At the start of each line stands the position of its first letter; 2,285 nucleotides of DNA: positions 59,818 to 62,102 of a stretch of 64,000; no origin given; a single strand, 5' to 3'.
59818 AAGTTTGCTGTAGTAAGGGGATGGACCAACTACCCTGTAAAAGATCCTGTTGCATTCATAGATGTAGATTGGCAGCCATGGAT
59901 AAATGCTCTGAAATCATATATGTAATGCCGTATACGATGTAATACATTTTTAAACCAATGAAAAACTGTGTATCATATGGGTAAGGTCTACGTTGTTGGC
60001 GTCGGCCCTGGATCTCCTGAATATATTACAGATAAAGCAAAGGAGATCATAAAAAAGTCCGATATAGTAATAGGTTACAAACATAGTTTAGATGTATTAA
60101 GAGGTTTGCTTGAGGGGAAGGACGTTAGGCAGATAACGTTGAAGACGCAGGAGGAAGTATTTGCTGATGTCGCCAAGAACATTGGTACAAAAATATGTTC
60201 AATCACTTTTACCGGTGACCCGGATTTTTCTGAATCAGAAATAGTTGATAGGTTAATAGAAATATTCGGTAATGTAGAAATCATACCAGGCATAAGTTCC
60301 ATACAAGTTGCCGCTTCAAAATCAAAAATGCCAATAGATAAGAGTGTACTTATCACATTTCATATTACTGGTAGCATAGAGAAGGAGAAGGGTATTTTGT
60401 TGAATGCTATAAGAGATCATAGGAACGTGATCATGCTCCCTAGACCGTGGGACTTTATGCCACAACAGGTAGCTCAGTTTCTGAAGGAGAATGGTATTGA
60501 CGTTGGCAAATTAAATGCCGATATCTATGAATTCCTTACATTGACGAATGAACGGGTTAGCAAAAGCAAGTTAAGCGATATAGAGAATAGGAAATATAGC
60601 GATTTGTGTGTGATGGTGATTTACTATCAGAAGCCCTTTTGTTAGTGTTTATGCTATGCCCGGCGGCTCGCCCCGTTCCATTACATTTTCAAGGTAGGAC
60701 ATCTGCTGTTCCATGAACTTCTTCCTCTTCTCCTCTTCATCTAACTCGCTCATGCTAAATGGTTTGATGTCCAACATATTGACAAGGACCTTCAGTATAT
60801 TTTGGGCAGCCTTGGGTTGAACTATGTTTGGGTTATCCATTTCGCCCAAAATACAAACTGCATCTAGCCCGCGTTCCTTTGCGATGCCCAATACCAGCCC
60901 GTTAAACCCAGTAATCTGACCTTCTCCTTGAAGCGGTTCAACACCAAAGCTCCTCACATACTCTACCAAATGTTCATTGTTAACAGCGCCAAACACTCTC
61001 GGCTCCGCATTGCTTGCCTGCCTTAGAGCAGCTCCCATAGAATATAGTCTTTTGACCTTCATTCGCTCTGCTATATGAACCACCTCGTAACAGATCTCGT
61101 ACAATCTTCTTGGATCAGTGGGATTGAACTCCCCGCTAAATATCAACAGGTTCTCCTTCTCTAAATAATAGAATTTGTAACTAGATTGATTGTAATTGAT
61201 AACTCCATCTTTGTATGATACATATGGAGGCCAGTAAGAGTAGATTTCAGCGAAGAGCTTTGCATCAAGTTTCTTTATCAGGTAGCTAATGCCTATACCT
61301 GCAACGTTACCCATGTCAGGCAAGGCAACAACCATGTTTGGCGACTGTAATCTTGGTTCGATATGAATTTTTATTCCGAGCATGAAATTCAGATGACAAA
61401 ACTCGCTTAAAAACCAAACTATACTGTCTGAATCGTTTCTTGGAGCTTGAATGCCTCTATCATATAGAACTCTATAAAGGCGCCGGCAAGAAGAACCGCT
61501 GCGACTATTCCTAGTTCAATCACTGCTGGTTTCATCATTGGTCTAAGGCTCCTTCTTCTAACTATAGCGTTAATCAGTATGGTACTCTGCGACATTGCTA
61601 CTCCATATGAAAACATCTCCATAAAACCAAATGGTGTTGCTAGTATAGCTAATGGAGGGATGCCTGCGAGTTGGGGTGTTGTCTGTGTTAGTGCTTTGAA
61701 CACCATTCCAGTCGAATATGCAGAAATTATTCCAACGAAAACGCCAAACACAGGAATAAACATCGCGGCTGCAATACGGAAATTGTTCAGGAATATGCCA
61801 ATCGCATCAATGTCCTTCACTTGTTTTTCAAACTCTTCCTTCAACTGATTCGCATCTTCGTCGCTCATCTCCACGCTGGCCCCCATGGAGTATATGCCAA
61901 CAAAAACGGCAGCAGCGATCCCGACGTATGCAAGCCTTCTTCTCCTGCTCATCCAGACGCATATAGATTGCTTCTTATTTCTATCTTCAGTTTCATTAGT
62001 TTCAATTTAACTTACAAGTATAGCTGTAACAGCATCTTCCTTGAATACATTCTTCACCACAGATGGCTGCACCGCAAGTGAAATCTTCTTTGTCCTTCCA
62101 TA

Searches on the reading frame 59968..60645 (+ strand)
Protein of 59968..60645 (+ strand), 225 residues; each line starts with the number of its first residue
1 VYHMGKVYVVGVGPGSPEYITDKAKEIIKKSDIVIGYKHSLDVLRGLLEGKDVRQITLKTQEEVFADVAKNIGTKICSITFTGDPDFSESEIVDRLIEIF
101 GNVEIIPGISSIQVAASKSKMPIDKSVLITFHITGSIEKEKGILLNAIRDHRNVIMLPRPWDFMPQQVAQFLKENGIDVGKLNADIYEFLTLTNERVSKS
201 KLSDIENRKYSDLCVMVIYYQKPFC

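Call 10: search_protein_families(library=pfam, proteins=[window:59968-60645:+])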
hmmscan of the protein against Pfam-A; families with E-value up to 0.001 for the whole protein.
window:59968-60645:+ (225 aa): 1 family
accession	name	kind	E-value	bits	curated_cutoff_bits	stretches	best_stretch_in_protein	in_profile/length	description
PF00590.25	TP_methylase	-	8.1e-31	108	27.8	1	6-205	1-211/212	Tetrapyrrole (Corrin/Porphyrin) Methylases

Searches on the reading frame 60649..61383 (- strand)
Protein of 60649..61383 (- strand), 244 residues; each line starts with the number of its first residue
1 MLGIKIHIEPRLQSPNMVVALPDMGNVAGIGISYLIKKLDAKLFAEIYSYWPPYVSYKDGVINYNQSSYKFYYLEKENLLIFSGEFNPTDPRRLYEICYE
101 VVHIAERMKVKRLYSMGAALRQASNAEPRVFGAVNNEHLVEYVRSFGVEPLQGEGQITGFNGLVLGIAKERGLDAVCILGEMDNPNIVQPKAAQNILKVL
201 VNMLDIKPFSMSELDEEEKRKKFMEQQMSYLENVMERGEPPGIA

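Call 10: search_protein_families(library=pfam, proteins=[window:60649-61383:-])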
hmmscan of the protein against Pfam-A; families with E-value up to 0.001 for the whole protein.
window:60649-61383:- (244 aa): 1 family
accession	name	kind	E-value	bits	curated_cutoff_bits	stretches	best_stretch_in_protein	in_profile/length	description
PF09754.15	PAC2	-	5.2e-35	121.7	25.8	1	18-220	2-206/215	PAC2 family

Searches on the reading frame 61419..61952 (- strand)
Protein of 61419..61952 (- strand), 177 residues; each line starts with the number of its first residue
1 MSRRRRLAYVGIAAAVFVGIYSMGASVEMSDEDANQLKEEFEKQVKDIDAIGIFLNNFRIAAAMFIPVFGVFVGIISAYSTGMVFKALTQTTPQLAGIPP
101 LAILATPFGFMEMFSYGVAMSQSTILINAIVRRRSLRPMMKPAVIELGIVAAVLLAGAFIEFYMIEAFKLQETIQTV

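Call 10: search_protein_families(library=pfam, proteins=[window:61419-61952:-])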
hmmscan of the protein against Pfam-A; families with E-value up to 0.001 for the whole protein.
window:61419-61952:- (177 aa): 1 family
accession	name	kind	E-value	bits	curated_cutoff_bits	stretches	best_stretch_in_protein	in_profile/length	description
PF01944.22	SpoIIM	-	2e-09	38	26.9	1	13-163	6-160/163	Stage II sporulation protein M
